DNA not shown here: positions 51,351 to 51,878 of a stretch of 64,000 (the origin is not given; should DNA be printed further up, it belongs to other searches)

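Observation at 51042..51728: Secreted protein built from T-C dipeptides at 4-residue periodicity, embedded among the FemAB-like genes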

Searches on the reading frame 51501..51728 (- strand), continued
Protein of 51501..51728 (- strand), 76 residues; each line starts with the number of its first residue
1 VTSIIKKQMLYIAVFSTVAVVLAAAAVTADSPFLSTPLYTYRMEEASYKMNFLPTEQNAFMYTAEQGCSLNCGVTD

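Call 72: search_protein_families(library=ncbifam, proteins=[L018:2974-4326:-, L059:8121-9224:+, L059:6833-8137:+, L068:3084-4415:-, L072:6933-8300:-, L033:3278-4642:+, L042:3266-4606:-, L044:3795-5171:+], max_evalue=1e-25)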
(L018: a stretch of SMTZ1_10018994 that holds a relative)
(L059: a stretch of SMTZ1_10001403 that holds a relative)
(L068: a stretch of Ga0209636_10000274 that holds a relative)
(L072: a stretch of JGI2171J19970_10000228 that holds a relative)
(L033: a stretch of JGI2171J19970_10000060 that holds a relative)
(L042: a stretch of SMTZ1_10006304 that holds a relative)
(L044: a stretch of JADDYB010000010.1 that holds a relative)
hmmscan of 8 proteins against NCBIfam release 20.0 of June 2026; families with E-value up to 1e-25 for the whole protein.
L018:2974-4326:- (451 aa): 21 families
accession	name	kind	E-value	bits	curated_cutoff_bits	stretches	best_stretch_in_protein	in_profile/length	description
TIGR04545.1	rSAM_ahbD_hemeb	equivalog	1.3e-56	192.5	500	1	104-427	3-329/339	heme b synthase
TIGR04055.1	rSAM_NirJ2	equivalog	7.6e-50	170.3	500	1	106-414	5-301/326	putative heme d1 biosynthesis radical SAM protein NirJ2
TIGR04347.1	pseudo_SAM_Halo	equivalog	6e-47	160.7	525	1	103-418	40-366/390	TIGR04347 family pseudo-SAM/SPASM protein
TIGR04054.1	rSAM_NirJ1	equivalog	2.5e-44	151.5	650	1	103-418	38-363/387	putative heme d1 biosynthesis radical SAM protein NirJ1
TIGR02109.1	PQQ_syn_pqqE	equivalog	5e-44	150.7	381.35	1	96-440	2-331/358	pyrroloquinoline quinone biosynthesis protein PqqE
TIGR04051.1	rSAM_NirJ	equivalog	3.6e-43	147.9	515.45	1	103-418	4-329/354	heme d1 biosynthesis radical SAM protein NirJ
TIGR04546.1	rSAM_ahbC_deAc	equivalog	7.3e-43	146.8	650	1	103-418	41-366/390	12,18-didecarboxysiroheme deacetylase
TIGR04053.2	TIGR04053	equivalog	2.1e-40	139.1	395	1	98-305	5-213/366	TIGR04053 family radical SAM/SPASM domain-containing protein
TIGR04303.1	GeoRSP_rSAM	equivalog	9.7e-40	137.1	400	1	98-416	2-305/325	GeoRSP system radical SAM/SPASM protein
TIGR03962.1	mycofact_rSAM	equivalog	2.5e-37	128.9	265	1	93-416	4-312/339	mycofactocin radical SAM maturase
NF050035.1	rSAM_WgK_link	exception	3.7e-35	121.6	650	1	98-425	6-351/367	radical SAM/SPASM peptide maturase WgkB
NF045574.1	sacti_mat_StsB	exception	4.2e-34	118.2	625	1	103-289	98-282/466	StsB family radical SAM/SPASM domain sactipeptide maturase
TIGR04340.1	rSAM_ACGX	hypoth_equivalog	2.6e-33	115.7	400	1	106-414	8-317/341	radical SAM/SPASM domain protein, ACGX system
TIGR04133.1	rSAM_w_lipo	hypoth_equivalog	5e-33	114.5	425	1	103-420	26-334/350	TIGR04133 family radical SAM/SPASM protein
TIGR04250.1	SCM_rSAM_ScmE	equivalog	9.1e-31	107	400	1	103-416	5-320/358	SynChlorMet cassette radical SAM/SPASM protein ScmE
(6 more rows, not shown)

L059:8121-9224:+ (368 aa): 20 families
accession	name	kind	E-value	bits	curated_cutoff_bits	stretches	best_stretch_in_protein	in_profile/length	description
TIGR04545.1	rSAM_ahbD_hemeb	equivalog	6.9e-65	219.7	500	1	49-366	5-336/339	heme b synthase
TIGR04055.1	rSAM_NirJ2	equivalog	5.9e-63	213.4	500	1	50-366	6-323/326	putative heme d1 biosynthesis radical SAM protein NirJ2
TIGR04053.2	TIGR04053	equivalog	2.4e-56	191.6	395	1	42-249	6-215/366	TIGR04053 family radical SAM/SPASM domain-containing protein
TIGR04051.1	rSAM_NirJ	equivalog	2.9e-47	161.3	515.45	1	47-249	5-207/354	heme d1 biosynthesis radical SAM protein NirJ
TIGR04054.1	rSAM_NirJ1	equivalog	4.5e-47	160.5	650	1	40-249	33-241/387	putative heme d1 biosynthesis radical SAM protein NirJ1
TIGR03962.1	mycofact_rSAM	equivalog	1.4e-46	159.3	265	1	38-367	6-333/339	mycofactocin radical SAM maturase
NF050035.1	rSAM_WgK_link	exception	1.9e-44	152.1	650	1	44-264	9-227/367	radical SAM/SPASM peptide maturase WgkB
TIGR04303.1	GeoRSP_rSAM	equivalog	2.4e-44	152.2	400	1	40-365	1-324/325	GeoRSP system radical SAM/SPASM protein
TIGR04347.1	pseudo_SAM_Halo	equivalog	1.3e-43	149.8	525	1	34-238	28-232/390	TIGR04347 family pseudo-SAM/SPASM protein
TIGR04546.1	rSAM_ahbC_deAc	equivalog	1.2e-42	146.2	650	1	47-254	42-249/390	12,18-didecarboxysiroheme deacetylase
TIGR02109.1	PQQ_syn_pqqE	equivalog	2.1e-38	132.2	381.35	1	41-366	4-331/358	pyrroloquinoline quinone biosynthesis protein PqqE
TIGR04250.1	SCM_rSAM_ScmE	equivalog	1.6e-30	106.2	400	1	43-357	2-337/358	SynChlorMet cassette radical SAM/SPASM protein ScmE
TIGR04133.1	rSAM_w_lipo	hypoth_equivalog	3.1e-30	105.3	425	1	47-346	27-329/350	TIGR04133 family radical SAM/SPASM protein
TIGR03913.1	rad_SAM_trio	equivalog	5e-30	104.3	591.75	1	43-348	18-336/477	GDL motif peptide-associated radical SAM/SPASM maturase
NF045574.1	sacti_mat_StsB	exception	5.6e-29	101.3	625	1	45-357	97-405/466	StsB family radical SAM/SPASM domain sactipeptide maturase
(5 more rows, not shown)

L059:6833-8137:+ (435 aa): 2 families
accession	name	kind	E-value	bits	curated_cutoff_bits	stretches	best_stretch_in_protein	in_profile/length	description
NF047865.1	rSAM_PapB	equivalog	6.5e-28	97.9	340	1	79-394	6-323/330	PapB family radical SAM/SPASM ranthipeptide maturase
TIGR03974.1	rSAM_six_Cys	equivalog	1.3e-27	96.8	425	1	80-412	101-441/451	thioether cross-link-forming SCIFF peptide maturase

L068:3084-4415:- (444 aa): 24 families
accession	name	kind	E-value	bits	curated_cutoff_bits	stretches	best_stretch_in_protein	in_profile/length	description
TIGR04055.1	rSAM_NirJ2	equivalog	1.9e-53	182.1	500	1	117-411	4-307/326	putative heme d1 biosynthesis radical SAM protein NirJ2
TIGR04545.1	rSAM_ahbD_hemeb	equivalog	5.5e-51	174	500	1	115-319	2-208/339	heme b synthase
TIGR04303.1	GeoRSP_rSAM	equivalog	5.1e-47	161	400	1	116-424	8-323/325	GeoRSP system radical SAM/SPASM protein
NF045574.1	sacti_mat_StsB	exception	2.2e-46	158.7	625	1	70-431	58-419/466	StsB family radical SAM/SPASM domain sactipeptide maturase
TIGR03962.1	mycofact_rSAM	equivalog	1e-43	149.8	265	1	116-424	15-330/339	mycofactocin radical SAM maturase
TIGR04054.1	rSAM_NirJ1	equivalog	2.2e-42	145.1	650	1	115-305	38-229/387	putative heme d1 biosynthesis radical SAM protein NirJ1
TIGR04051.1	rSAM_NirJ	equivalog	2.8e-42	144.9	515.45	1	116-292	5-181/354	heme d1 biosynthesis radical SAM protein NirJ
NF012164.0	AlbA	equivalog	1.1e-41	142.8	850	1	45-408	43-412/442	subtilosin maturase AlbA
NF050035.1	rSAM_WgK_link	exception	2.3e-41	142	650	1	116-294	12-191/367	radical SAM/SPASM peptide maturase WgkB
TIGR04347.1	pseudo_SAM_Halo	equivalog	6.9e-41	140.8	525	1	114-322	39-248/390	TIGR04347 family pseudo-SAM/SPASM protein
TIGR04250.1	SCM_rSAM_ScmE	equivalog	3.6e-40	138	400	1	116-320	6-214/358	SynChlorMet cassette radical SAM/SPASM protein ScmE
TIGR04546.1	rSAM_ahbC_deAc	equivalog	9.2e-40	136.6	650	1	115-284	41-210/390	12,18-didecarboxysiroheme deacetylase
TIGR04251.1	SCM_rSAM_ScmF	equivalog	7.3e-39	134.1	400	1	110-272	1-167/353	SynChlorMet cassette radical SAM/SPASM protein ScmF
TIGR04053.2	TIGR04053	equivalog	1.1e-38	133.5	395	1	115-316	10-214/366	TIGR04053 family radical SAM/SPASM domain-containing protein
TIGR04103.1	rSAM_nif11_3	equivalog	2.5e-37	128.5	725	1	112-285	4-176/412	nif11-class peptide radical SAM maturase 3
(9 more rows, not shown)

L072:6933-8300:- (456 aa): 29 families (the best 25 are shown)
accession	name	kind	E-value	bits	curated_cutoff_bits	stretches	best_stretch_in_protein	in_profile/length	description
TIGR03962.1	mycofact_rSAM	equivalog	2.4e-58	198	265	1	122-439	17-333/339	mycofactocin radical SAM maturase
NF045574.1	sacti_mat_StsB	exception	1.6e-54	185.5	625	1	107-422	87-398/466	StsB family radical SAM/SPASM domain sactipeptide maturase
TIGR04055.1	rSAM_NirJ2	equivalog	2.1e-54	185.3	500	1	121-437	4-322/326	putative heme d1 biosynthesis radical SAM protein NirJ2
TIGR04545.1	rSAM_ahbD_hemeb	equivalog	6.1e-54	183.7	500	1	122-318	5-206/339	heme b synthase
NF050035.1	rSAM_WgK_link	exception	1e-53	182.7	650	1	119-322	11-215/367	radical SAM/SPASM peptide maturase WgkB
TIGR04250.1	SCM_rSAM_ScmE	equivalog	2.1e-50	171.7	400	1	118-436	4-344/358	SynChlorMet cassette radical SAM/SPASM protein ScmE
TIGR04053.2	TIGR04053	equivalog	2.5e-46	158.6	395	1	119-317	11-214/366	TIGR04053 family radical SAM/SPASM domain-containing protein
TIGR04054.1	rSAM_NirJ1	equivalog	1e-44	152.8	650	1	121-297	40-218/387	putative heme d1 biosynthesis radical SAM protein NirJ1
TIGR04051.1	rSAM_NirJ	equivalog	2.1e-42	145.4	515.45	1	119-297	5-184/354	heme d1 biosynthesis radical SAM protein NirJ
TIGR04347.1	pseudo_SAM_Halo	equivalog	3.1e-41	142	525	1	119-315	41-237/390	TIGR04347 family pseudo-SAM/SPASM protein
TIGR04546.1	rSAM_ahbC_deAc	equivalog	4.3e-41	141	650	1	120-297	43-221/390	12,18-didecarboxysiroheme deacetylase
NF012164.0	AlbA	equivalog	6e-39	133.7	850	1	44-421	36-413/442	subtilosin maturase AlbA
TIGR04251.1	SCM_rSAM_ScmF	equivalog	3.9e-38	131.8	400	1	118-439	5-341/353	SynChlorMet cassette radical SAM/SPASM protein ScmF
TIGR02109.1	PQQ_syn_pqqE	equivalog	2e-37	129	381.35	1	119-439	9-332/358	pyrroloquinoline quinone biosynthesis protein PqqE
TIGR02668.1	moaA_archaeal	equivalog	2.5e-34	118.7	325.25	1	118-371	11-272/303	GTP 3',8-cyclase MoaA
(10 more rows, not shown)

L033:3278-4642:+ (455 aa): 19 families
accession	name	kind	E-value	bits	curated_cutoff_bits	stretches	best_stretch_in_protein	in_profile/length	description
TIGR04250.1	SCM_rSAM_ScmE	equivalog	5.6e-42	143.9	400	1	112-293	5-189/358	SynChlorMet cassette radical SAM/SPASM protein ScmE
TIGR04545.1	rSAM_ahbD_hemeb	equivalog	6.1e-41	141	500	1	112-281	2-173/339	heme b synthase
TIGR03962.1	mycofact_rSAM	equivalog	3.7e-40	138.1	265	1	105-424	8-318/339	mycofactocin radical SAM maturase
NF050035.1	rSAM_WgK_link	exception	6.1e-40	137.3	650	1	111-281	10-182/367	radical SAM/SPASM peptide maturase WgkB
TIGR04133.1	rSAM_w_lipo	hypoth_equivalog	8e-37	127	425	1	107-418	21-330/350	TIGR04133 family radical SAM/SPASM protein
TIGR04051.1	rSAM_NirJ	equivalog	1.6e-36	126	515.45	1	111-284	3-177/354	heme d1 biosynthesis radical SAM protein NirJ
TIGR04055.1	rSAM_NirJ2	equivalog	4.2e-36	125.1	500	1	112-425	2-308/326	putative heme d1 biosynthesis radical SAM protein NirJ2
TIGR04053.2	TIGR04053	equivalog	1.1e-34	120.3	395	1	111-280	9-183/366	TIGR04053 family radical SAM/SPASM domain-containing protein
TIGR04546.1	rSAM_ahbC_deAc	equivalog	1.5e-32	112.9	650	1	110-276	39-206/390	12,18-didecarboxysiroheme deacetylase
TIGR04251.1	SCM_rSAM_ScmF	equivalog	1.6e-32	113.3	400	1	107-428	1-330/353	SynChlorMet cassette radical SAM/SPASM protein ScmF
TIGR02109.1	PQQ_syn_pqqE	equivalog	2.8e-32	112.1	381.35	1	107-437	5-330/358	pyrroloquinoline quinone biosynthesis protein PqqE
TIGR04340.1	rSAM_ACGX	hypoth_equivalog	7.6e-32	110.9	400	1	114-435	7-335/341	radical SAM/SPASM domain protein, ACGX system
TIGR04303.1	GeoRSP_rSAM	equivalog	2.8e-31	109.3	400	0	112-277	7-171/325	GeoRSP system radical SAM/SPASM protein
TIGR04054.1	rSAM_NirJ1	equivalog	2.1e-30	105.6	650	1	111-277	37-204/387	putative heme d1 biosynthesis radical SAM protein NirJ1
NF045574.1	sacti_mat_StsB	exception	3.6e-30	105.2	625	1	109-421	95-397/466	StsB family radical SAM/SPASM domain sactipeptide maturase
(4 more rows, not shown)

L042:3266-4606:- (447 aa): 13 families
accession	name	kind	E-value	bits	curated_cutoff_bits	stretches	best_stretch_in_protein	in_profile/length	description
NF038107.1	rSAM_NF038107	equivalog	5.6e-85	285.7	600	1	6-416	1-416/444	Cys-every-fifth radical SAM/SPASM peptide maturase CefB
TIGR04463.1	rSAM_vs_C_rich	equivalog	8e-65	219.3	525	1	11-402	1-396/438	TIGR04463 family radical SAM/SPASM RiPP maturase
TIGR04334.1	rSAM_Clo7bot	equivalog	8.4e-56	189.4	600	1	7-424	1-428/440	radical SAM/SPASM domain Clo7bot peptide maturase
TIGR04280.1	geopep_mat_rSAM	hypoth_equivalog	7.8e-47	160.2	400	1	13-430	9-422/428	geopeptide radical SAM maturase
NF047865.1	rSAM_PapB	equivalog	9.7e-45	153.2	340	1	93-414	5-330/330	PapB family radical SAM/SPASM ranthipeptide maturase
NF041298.1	rSAM_mat_DynA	equivalog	2.9e-44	151.5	450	1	95-415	5-336/356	dynobactin maturation radical SAM/SPASM protein DynA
TIGR03974.1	rSAM_six_Cys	equivalog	1e-37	130.1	425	1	9-269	26-278/451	thioether cross-link-forming SCIFF peptide maturase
NF040492.1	not_ScfB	exception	7e-37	127.4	855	1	40-269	49-277/450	ScfB-related radical SAM/SPASM orphan maturase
TIGR03906.1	quino_hemo_SAM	equivalog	6.9e-35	120.6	453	1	5-417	14-431/467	quinohemoprotein amine dehydrogenase maturation protein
NF052473.1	rSAM_FlmE_OhkG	exception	3.6e-33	115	500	1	6-268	1-280/481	FlmE/OhkG family radical SAM/SPASM peptide maturase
TIGR03942.1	sulfatase_rSAM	equivalog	9.5e-33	113.7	349.45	1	100-407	10-331/363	anaerobic sulfatase maturase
TIGR04064.1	rSAM_nif11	equivalog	1.6e-32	112.8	518.7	1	90-234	77-222/459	nif11-like peptide radical SAM maturase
TIGR04068.1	rSAM_ocin_clost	equivalog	7.1e-29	101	500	1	19-248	7-244/462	Cys-rich peptide radical SAM maturase CcpM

L044:3795-5171:+ (459 aa): 17 families
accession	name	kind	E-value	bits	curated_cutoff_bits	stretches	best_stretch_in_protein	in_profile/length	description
TIGR04064.1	rSAM_nif11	equivalog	6.2e-95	318.6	518.7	2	13-313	3-295/459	nif11-like peptide radical SAM maturase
TIGR03906.1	quino_hemo_SAM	equivalog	1.2e-91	307.7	453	1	13-448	2-461/467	quinohemoprotein amine dehydrogenase maturation protein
TIGR03974.1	rSAM_six_Cys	equivalog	1.7e-84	284.3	425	1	15-431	2-446/451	thioether cross-link-forming SCIFF peptide maturase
NF047865.1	rSAM_PapB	equivalog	1.1e-83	281.2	340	1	95-415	2-330/330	PapB family radical SAM/SPASM ranthipeptide maturase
NF040492.1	not_ScfB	exception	9.5e-78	262.1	855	1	14-432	4-446/450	ScfB-related radical SAM/SPASM orphan maturase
TIGR04068.1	rSAM_ocin_clost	equivalog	1.2e-49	169.5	500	1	25-241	21-232/462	Cys-rich peptide radical SAM maturase CcpM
TIGR03978.1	rSAM_paired_1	equivalog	1.4e-33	116.4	370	1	57-446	47-460/466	His-Xaa-Ser system radical SAM maturase HxsB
TIGR04280.1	geopep_mat_rSAM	hypoth_equivalog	4.4e-33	114.9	400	1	55-413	48-404/428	geopeptide radical SAM maturase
NF038107.1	rSAM_NF038107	equivalog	4.8e-33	114.6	600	1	47-411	38-410/444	Cys-every-fifth radical SAM/SPASM peptide maturase CefB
TIGR04115.1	rSAM_Cxxx_rpt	equivalog_domain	1.9e-29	103.3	350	1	97-357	3-274/359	radical SAM peptide maturase, CXXX-repeat target family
TIGR04084.1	rSAM_AF0577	subfamily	3.1e-29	102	225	1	104-406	5-290/347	TIGR04084 family radical SAM/SPASM domain-containing protein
NF038170.1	lachnocin_rSAM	equivalog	1.2e-28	100.1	550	1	92-426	72-412/440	lachnocin radical SAM maturase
NF041707.1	rSAM_YhhB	equivalog_domain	2.9e-28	98.8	445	1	95-246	1-158/369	cyclophane-forming radical SAM/SPASM peptide maturase YhhB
NF035951.1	rSAM_RumMC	equivalog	9.1e-28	97.2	720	0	51-244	69-262/510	RumMC family radical SAM sactipeptide maturase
TIGR04163.1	rSAM_cobopep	equivalog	6.8e-27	94.3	375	1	42-432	20-417/428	peptide-modifying radical SAM enzyme CbpB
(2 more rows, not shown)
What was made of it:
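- Closest known: CXXX-repeat radical-SAM target peptides. Different: The best score is 103 bits against a cut-off of 350, for an enzyme 4.8 kb from a relative (call 72).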

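Call 76: search_protein_families(library=phrogs, proteins=[L087:7945-9129:-], max_evalue=0.01)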
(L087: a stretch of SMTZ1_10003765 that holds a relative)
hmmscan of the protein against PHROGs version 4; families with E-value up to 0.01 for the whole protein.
L087:7945-9129:- (395 aa): 0 families

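Call 77: search_protein_families(library=padloc, proteins=[L087:7945-9129:-], max_evalue=0.01)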
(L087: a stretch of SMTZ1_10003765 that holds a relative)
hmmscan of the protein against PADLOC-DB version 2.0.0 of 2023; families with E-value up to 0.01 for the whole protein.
L087:7945-9129:- (395 aa): 0 families

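Call 78: search_protein_families(library=pfam, proteins=[L059:9232-9774:+, L059:10716-12671:+, L033:10681-11640:+, L033:8574-9698:+, L068:2105-2662:-, L018:5135-6058:+, L035:7125-9659:-, L051:10567-13134:-, L025:8046-10082:-, L044:11368-12876:-], max_evalue=0.001)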
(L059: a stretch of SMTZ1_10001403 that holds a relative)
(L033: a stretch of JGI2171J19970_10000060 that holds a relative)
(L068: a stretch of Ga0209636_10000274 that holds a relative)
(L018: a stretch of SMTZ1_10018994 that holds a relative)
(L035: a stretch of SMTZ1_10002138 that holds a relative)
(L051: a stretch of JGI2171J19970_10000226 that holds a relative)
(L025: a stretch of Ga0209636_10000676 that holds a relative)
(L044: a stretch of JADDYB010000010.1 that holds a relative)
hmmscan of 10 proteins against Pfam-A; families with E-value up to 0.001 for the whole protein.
L059:9232-9774:+ (181 aa): 4 families
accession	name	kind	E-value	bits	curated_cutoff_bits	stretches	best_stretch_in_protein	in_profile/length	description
PF13302.13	Acetyltransf_3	-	3.5e-25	89.7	25.4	1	12-150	1-138/138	Acetyltransferase (GNAT) domain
PF00583.31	Acetyltransf_1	-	6.3e-15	55.9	20.7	1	45-149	18-116/116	Acetyltransferase (GNAT) family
PF13420.13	Acetyltransf_4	-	6.3e-08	33.2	24.3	1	15-164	1-149/155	Acetyltransferase (GNAT) domain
PF13523.12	Acetyltransf_8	-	5.9e-05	23.2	27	1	96-154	84-142/145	Acetyltransferase (GNAT) domain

L059:10716-12671:+ (652 aa): 3 families
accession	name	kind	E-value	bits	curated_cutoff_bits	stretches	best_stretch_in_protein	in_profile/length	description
PF01738.24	DLH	-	6.7e-08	32.8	21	1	85-204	11-125/217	Dienelactone hydrolase family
PF10503.15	Esterase_PHB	-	2.1e-06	27.6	23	1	76-212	2-134/219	Esterase PHB depolymerase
PF02230.22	Abhydrolase_2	-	0.00031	21.1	23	0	506-537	105-138/217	Phospholipase/Carboxylesterase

L033:10681-11640:+ (320 aa): 6 families
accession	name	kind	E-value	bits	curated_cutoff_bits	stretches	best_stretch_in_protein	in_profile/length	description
PF10503.15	Esterase_PHB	-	1.2e-10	41.5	23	1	50-205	3-154/219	Esterase PHB depolymerase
PF02230.22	Abhydrolase_2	-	9.4e-07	29.3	23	1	63-207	13-170/217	Phospholipase/Carboxylesterase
PF00561.26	Abhydrolase_1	-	1.4e-05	25.3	25.8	1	65-178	1-102/245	alpha/beta hydrolase fold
PF00756.26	Esterase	-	6e-05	23.4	22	1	49-197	9-154/251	Putative esterase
PF00326.27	Peptidase_S9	-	0.00016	21.7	22.6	1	91-180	11-99/213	Prolyl oligopeptidase family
PF20434.5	BD-FAE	-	0.00042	20.3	26.8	0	60-164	9-108/215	BD-FAE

L033:8574-9698:+ (375 aa): 0 families

L068:2105-2662:- (186 aa): 0 families

L018:5135-6058:+ (308 aa): 1 family
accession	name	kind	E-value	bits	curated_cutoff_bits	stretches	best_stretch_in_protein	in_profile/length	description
PF04015.17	DUF362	-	1.2e-06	29.2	24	0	191-263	119-188/200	Domain of unknown function (DUF362)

L035:7125-9659:- (845 aa): 4 families
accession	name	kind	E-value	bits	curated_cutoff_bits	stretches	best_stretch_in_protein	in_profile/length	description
PF14258.12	DUF4350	-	8.1e-16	59.3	30.4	1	345-544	16-168/181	Domain of unknown function (DUF4350)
PF09822.16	ABC_transp_aux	-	2e-13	50.7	34.7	1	347-439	27-119/288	ABC-type uncharacterized transport system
PF23355.1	IFT52_GIFT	-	4.7e-08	32.8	27.2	0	360-404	36-81/246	IFT52 GIFT domain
PF08532.16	Glyco_hydro_42M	-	0.00024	21.1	25.8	0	672-798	60-185/207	Beta-galactosidase trimerisation domain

L051:10567-13134:- (856 aa): 4 families
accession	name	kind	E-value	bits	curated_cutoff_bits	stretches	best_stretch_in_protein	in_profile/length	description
PF09822.16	ABC_transp_aux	-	4.5e-11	43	34.7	1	380-428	33-82/288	ABC-type uncharacterized transport system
PF23355.1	IFT52_GIFT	-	8.9e-11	41.8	27.2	1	382-455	35-109/246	IFT52 GIFT domain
PF14258.12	DUF4350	-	1.2e-06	29.4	30.4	0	396-562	42-168/181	Domain of unknown function (DUF4350)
PF09960.14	DUF2194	-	0.00072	18.4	30.4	0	385-456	77-146/582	Uncharacterised protein conserved in bacteria (DUF2194)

L025:8046-10082:- (679 aa): 1 family
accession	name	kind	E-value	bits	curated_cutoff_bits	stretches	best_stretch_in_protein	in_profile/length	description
PF05124.17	S_layer_C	-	1.5e-24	87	23.9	1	40-671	7-174/177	S-layer like family, outer domain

L044:11368-12876:- (503 aa): 5 families
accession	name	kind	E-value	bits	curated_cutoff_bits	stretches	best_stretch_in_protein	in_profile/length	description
PF09822.16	ABC_transp_aux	-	1.2e-13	51.4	34.7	1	42-182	18-179/288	ABC-type uncharacterized transport system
PF23355.1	IFT52_GIFT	-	1.4e-08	34.6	27.2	1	45-136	17-109/246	IFT52 GIFT domain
PF14258.12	DUF4350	-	8e-06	26.7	30.4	1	74-244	40-165/181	Domain of unknown function (DUF4350)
PF13424.12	TPR_12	-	0.00029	21.4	30.1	0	399-440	6-47/77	Tetratricopeptide repeat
PF20651.3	EXOC6_Sec15_N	-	0.00093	19.6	27.2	0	259-325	66-133/170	Exocyst complex component EXOC6/Sec15, N-terminal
